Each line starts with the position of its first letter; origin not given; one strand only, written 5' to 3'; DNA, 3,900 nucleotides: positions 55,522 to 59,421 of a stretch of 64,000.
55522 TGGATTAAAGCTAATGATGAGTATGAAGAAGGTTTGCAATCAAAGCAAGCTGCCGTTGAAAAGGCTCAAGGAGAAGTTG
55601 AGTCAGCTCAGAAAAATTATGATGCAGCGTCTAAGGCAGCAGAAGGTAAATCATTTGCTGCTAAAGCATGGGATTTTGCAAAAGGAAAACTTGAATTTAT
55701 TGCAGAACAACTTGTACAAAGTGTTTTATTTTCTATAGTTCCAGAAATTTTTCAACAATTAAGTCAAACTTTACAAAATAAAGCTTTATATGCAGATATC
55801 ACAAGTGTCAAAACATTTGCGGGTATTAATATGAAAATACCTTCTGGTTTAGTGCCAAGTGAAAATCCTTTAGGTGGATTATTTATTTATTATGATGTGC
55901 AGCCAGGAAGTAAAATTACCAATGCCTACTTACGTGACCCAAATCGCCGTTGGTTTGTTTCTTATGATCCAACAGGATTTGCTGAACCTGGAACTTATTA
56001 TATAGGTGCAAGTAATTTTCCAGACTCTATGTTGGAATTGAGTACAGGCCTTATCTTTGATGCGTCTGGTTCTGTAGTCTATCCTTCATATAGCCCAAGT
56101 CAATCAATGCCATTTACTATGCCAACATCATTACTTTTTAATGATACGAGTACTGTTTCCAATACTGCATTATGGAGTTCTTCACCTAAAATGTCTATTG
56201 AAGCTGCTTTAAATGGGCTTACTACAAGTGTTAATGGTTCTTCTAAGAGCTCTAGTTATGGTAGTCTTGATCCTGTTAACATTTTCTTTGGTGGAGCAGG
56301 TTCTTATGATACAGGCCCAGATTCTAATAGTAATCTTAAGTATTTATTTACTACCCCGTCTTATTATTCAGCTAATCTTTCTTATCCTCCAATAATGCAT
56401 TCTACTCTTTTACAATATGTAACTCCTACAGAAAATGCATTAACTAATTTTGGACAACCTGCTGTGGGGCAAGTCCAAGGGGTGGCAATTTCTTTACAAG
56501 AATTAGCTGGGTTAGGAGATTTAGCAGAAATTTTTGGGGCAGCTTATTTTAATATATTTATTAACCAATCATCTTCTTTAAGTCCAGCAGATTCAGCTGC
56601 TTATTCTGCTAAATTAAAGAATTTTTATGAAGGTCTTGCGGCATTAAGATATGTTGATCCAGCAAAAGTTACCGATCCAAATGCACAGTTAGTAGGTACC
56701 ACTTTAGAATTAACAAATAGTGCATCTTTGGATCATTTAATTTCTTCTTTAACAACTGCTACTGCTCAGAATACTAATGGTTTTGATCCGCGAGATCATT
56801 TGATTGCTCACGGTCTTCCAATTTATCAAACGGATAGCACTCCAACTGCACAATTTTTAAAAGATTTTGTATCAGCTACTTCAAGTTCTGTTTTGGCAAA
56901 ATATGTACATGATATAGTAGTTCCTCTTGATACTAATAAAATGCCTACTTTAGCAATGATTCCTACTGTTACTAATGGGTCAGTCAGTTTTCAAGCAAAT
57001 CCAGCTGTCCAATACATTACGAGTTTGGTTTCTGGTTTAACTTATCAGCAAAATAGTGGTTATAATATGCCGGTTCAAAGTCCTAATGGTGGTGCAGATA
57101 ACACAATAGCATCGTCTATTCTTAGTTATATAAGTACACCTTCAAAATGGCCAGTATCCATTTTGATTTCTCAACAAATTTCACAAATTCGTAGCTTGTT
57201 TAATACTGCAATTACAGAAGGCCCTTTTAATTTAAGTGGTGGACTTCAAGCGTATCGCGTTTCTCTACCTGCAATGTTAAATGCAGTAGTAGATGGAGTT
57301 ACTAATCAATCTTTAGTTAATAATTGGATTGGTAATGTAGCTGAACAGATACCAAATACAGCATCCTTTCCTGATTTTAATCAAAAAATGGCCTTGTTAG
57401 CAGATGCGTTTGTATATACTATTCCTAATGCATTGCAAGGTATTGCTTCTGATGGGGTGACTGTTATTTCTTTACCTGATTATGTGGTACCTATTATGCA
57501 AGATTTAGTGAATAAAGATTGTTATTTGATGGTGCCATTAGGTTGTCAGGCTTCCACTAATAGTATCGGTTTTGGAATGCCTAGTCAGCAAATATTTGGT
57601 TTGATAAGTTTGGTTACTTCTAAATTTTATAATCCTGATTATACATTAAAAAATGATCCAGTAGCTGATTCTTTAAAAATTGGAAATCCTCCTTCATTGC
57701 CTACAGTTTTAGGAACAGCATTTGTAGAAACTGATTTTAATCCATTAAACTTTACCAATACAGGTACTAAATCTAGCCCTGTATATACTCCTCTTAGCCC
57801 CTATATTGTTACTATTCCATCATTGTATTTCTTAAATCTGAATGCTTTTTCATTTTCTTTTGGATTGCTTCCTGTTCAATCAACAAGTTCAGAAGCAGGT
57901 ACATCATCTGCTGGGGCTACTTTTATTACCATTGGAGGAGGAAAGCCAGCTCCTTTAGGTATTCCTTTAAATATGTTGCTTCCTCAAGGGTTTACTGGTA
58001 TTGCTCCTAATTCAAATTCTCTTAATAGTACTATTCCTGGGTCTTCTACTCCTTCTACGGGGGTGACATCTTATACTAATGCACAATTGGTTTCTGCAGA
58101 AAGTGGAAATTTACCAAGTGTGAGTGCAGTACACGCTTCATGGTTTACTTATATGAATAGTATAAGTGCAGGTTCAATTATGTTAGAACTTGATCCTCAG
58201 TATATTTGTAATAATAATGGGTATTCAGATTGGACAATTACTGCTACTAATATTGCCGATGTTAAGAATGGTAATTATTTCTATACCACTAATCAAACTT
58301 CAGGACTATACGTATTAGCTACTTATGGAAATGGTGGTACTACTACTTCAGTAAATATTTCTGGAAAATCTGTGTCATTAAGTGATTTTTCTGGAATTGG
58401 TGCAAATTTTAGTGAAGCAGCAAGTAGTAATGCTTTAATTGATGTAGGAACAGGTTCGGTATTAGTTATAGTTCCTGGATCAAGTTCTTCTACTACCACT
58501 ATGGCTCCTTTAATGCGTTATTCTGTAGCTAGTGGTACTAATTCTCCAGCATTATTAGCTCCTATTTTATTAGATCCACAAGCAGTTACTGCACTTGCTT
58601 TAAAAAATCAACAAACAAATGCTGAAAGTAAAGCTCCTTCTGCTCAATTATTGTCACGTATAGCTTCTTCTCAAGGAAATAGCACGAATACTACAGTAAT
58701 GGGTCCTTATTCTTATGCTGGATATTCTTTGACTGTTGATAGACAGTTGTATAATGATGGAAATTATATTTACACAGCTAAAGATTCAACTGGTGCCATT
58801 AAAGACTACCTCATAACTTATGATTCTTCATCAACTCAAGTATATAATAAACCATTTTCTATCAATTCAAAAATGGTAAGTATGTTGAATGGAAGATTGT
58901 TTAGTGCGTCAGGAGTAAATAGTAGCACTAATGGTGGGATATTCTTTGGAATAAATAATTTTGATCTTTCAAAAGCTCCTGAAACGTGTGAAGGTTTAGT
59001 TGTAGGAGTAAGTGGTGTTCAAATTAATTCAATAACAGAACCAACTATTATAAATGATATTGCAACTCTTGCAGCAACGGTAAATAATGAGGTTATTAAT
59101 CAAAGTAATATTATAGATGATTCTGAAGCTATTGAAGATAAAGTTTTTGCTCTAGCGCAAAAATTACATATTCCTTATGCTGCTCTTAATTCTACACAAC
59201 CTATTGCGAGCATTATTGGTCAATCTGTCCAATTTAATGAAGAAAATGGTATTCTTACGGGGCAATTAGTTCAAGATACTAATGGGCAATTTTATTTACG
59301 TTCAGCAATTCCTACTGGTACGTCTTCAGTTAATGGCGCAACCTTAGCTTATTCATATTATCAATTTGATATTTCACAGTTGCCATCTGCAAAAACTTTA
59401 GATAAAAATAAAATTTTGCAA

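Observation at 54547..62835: Uninterrupted 8.3-kb ORF encoding a ~2,760-aa protein with no recognisable domain or repeat architecture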

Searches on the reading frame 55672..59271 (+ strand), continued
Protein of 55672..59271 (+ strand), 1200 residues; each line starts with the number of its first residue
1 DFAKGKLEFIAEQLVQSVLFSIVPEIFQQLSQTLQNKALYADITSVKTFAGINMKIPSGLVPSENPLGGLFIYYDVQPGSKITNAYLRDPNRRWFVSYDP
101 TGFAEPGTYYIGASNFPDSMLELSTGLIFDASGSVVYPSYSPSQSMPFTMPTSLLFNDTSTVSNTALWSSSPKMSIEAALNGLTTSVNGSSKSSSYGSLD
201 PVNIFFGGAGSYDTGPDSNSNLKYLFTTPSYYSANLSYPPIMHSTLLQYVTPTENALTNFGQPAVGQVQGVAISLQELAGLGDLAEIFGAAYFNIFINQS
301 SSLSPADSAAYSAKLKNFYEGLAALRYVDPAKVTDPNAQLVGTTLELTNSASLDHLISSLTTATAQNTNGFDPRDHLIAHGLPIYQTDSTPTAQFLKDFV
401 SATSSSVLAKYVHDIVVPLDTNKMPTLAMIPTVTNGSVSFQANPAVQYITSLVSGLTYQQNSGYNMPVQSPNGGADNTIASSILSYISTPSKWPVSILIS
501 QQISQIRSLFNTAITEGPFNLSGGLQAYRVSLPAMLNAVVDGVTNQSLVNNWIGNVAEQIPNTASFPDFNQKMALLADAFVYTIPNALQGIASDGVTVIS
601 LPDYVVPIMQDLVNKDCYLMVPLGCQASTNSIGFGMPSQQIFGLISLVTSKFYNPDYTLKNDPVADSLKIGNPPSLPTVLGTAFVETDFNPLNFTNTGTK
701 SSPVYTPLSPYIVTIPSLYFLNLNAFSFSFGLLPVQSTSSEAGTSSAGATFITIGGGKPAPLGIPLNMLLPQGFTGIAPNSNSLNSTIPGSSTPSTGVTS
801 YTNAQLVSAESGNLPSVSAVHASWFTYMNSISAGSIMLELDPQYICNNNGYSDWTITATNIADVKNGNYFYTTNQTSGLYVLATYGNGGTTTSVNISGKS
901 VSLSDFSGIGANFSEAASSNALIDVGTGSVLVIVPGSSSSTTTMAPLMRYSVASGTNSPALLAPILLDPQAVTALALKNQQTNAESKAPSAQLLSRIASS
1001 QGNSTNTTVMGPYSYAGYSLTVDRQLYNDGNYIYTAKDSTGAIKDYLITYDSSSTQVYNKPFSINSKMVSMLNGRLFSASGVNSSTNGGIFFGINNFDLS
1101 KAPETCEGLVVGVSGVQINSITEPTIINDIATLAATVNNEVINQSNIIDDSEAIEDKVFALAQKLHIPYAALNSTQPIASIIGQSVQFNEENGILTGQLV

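Call 112: find_encoding_contigs(protein=P0046, flank=6000, max_places=2)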
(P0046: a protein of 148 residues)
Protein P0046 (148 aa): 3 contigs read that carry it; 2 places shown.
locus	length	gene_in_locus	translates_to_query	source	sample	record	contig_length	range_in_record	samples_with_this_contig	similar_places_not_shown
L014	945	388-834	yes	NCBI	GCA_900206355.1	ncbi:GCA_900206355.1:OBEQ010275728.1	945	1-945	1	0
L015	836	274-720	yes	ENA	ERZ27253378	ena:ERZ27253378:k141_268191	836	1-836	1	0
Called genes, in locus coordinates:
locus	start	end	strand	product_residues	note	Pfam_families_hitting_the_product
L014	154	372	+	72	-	-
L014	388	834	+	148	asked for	-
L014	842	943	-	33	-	?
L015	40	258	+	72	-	-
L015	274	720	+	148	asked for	-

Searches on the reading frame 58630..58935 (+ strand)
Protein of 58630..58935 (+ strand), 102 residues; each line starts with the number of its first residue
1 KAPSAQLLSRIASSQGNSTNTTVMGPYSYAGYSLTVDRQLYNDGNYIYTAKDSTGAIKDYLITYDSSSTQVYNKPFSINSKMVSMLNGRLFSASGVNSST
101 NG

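Call 78: search_solved_structures(query=A7, max_evalue=10, show_alignments=2)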
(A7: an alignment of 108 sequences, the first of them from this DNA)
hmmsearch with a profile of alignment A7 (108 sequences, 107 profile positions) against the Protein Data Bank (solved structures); distinct sequences matched with E-value up to 10: 1.
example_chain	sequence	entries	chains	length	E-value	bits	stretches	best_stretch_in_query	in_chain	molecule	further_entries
8bad_A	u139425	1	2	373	1.1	12.5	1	56-105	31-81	Binary toxin A-like protein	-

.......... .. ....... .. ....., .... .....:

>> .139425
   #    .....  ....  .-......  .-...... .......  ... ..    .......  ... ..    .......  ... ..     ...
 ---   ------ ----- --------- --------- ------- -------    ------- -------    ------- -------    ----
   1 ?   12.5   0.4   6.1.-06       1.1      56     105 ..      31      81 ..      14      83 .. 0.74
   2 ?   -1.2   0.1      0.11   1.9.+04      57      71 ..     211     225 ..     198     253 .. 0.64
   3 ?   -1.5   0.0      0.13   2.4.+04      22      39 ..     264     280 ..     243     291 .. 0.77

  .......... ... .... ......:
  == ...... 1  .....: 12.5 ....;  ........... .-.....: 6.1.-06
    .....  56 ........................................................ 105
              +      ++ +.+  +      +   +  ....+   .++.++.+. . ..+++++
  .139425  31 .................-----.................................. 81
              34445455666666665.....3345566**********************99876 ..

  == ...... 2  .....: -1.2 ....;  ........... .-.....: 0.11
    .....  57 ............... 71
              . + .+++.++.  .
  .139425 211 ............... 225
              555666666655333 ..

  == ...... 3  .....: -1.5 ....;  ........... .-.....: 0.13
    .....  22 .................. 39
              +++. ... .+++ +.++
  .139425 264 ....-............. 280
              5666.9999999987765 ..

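Call 84: predict_structure(alignment_id=A7)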
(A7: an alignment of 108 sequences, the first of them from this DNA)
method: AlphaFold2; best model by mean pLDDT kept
length: 102 residues; sequences in the alignment: 108
mean_pLDDT: 87.3   pTM: 0.71
mean pLDDT of the five models: 87.3, 86.2, 85.8, 85.6, 84.1
residues with pLDDT >= 90: 65; 70-90: 25; 50-70: 12; < 50: 0
segments of 3 or more residues with pLDDT < 50: none
pLDDT, mean of each block of 10 residues (from residue 1): 85 65 85 94 95 97 94 93 95 79 53
secondary structure, 60 per line:
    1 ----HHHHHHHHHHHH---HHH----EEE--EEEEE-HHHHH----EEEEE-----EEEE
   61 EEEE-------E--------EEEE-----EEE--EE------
elements in order: H5-16 E27-29 E32-36 H38-42 E47-51 E57-64 E81-84 E90-92

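Call 88: fold_search(model_id=the predicted structure, library=pdb)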
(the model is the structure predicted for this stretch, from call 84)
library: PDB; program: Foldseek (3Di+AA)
matches with E <= 10: 149; with E <= 0.001: 0
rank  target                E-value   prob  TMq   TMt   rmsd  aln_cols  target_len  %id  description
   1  3im5_B                1.9e+00  0.08  0.28  0.19  14.8       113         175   16  Crystal structure of mouse Ryanodine Receptor 2 (residues 1-217) (released 2009-11-17)
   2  8owu_B                2.0e+00  0.08  0.21  0.27   9.5        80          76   12  The crystal structure of the polymorphic toxin PT7(Bc) D37A mutant and its cognate immunity PIM7(Bc) complex (released 2024-06-19)
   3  4tkc                  2.0e+00  0.08  0.20  0.17  11.6        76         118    8  Japanese Marasmius oreades lectin complexed with mannose (released 2015-06-03)
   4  4pdt                  2.5e+00  0.08  0.20  0.17  11.2        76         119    9  Japanese Marasmius oreades lectin (released 2015-04-29)
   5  4v36_A                2.7e+00  0.06  0.19  0.08  15.7        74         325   16  The structure of L-PGS from Bacillus licheniformis (released 2015-08-19)
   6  1ndo_E                2.7e+00  0.06  0.23  0.09   8.2        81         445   12  NAPHTHALENE 1,2-DIOXYGENASE (released 1999-03-23)
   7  3c0d_C                2.8e+00  0.07  0.25  0.24   9.8        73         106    8  Crystal structure of the putative nitrite reductase NADPH (small subunit) oxidoreductase protein Q87HB1. Northeast Str (released 2008-03-04)
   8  5ea8                  2.8e+00  0.03  0.18  0.07  12.2        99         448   11  Crystal Structure of Prefusion RSV F Glycoprotein Fusion Inhibitor Resistance Mutant D489Y (released 2015-12-09)
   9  4v0n_B                3.0e+00  0.12  0.29  0.11  10.3        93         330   13  Crystal structure of BBS1N in complex with ARL6DN, soaked with mercury (released 2014-11-19)
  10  6r5x_A                3.0e+00  0.09  0.27  0.33   9.1        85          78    8  8-bladed beta-propeller formed by four 2-bladed fragments (released 2019-11-13)
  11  3qo6_B                3.0e+00  0.05  0.22  0.11   8.1        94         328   10  Crystal structure analysis of the plant protease Deg1 (released 2011-05-04)
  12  7owq_A                3.2e+00  0.03  0.21  0.07  15.0       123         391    8  HsNMT1 in complex with both MyrCoA and peptide N-Methylated-GNCFSKPR (released 2022-12-21)
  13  1kxe                  3.2e+00  0.03  0.18  0.14  10.4        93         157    8  SINDBIS VIRUS CAPSID (Y180S, E183G DOUBLE MUTANT), TETRAGONAL CRYSTAL FORM (released 1996-11-08)
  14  7bkp_A                3.4e+00  0.10  0.27  0.05  11.5        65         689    9  CryoEM structure of disease related M854K MDA5-dsRNA filament in complex with ATP (released 2021-11-17)
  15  9jp5_E                3.4e+00  0.06  0.26  0.09   7.8        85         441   15  Phthalate 3,4-dioxygenase from Rhodococcus jostii RHA1 (released 2024-10-30)
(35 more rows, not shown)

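Call 92: fold_search(model_id=the predicted structure, library=viral)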
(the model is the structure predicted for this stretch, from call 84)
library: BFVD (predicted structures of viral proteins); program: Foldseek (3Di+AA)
matches with E <= 10: 286; with E <= 0.001: 0
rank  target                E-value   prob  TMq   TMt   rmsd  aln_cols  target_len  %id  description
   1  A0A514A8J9            3.9e-01  0.44  0.40  0.41   7.5        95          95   16  Uncharacterized protein [Pantoea phage Kyle]
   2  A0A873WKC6            6.6e-01  0.23  0.26  0.09  11.5        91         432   16  (no name in the UniProt tables at hand)
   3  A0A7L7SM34            8.8e-01  0.10  0.22  0.11  11.3        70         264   13  (no name in the UniProt tables at hand)
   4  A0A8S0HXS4            8.8e-01  0.09  0.21  0.20  12.1        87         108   18  (no name in the UniProt tables at hand)
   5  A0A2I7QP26            1.2e+00  0.15  0.29  0.06  12.0       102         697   12  (no name in the UniProt tables at hand)
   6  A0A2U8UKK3            1.3e+00  0.44  0.32  0.11   4.2        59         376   10  Minor tail protein [Gordonia phage Sour]
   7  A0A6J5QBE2            1.4e+00  0.13  0.26  0.29  10.7       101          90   12  Uncharacterized protein [uncultured Caudovirales phage]
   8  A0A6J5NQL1            1.6e+00  0.18  0.22  0.04  10.2        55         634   16  Uncharacterized protein [uncultured Caudovirales phage]
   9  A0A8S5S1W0            1.6e+00  0.11  0.25  0.24   8.2        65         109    8  Uncharacterized protein [Podoviridae sp. ct8Lf7]
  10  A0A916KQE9            1.7e+00  0.08  0.22  0.21  11.3        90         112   13  IMV membrane protein entry/fusion complex component (Cop-A21L) [Mythimna separata entomopoxvirus 'L']
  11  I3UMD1                1.8e+00  0.08  0.22  0.06  10.4        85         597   19  Uncharacterized protein [Colwellia phage 9A]
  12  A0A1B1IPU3            1.9e+00  0.15  0.27  0.36   7.8        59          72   17  (no name in the UniProt tables at hand)
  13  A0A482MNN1            1.9e+00  0.04  0.15  0.15  12.5        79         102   10  Diguanylate cyclase [Burkholderia phage BcepSauron]
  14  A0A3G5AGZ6            1.9e+00  0.02  0.14  0.03  12.9       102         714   12  Uncharacterized protein [Sylvanvirus sp.]
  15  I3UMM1                2.0e+00  0.16  0.22  0.22   7.9        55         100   11  Uncharacterized protein [Colwellia phage 9A]
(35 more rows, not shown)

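Call 103: find_homologous_proteins(query=A7, max_evalue=0.001)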
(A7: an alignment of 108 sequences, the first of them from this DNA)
Query A7 (108 sequences): 601 candidates shared short words with the query, none scored E <= 0.001.
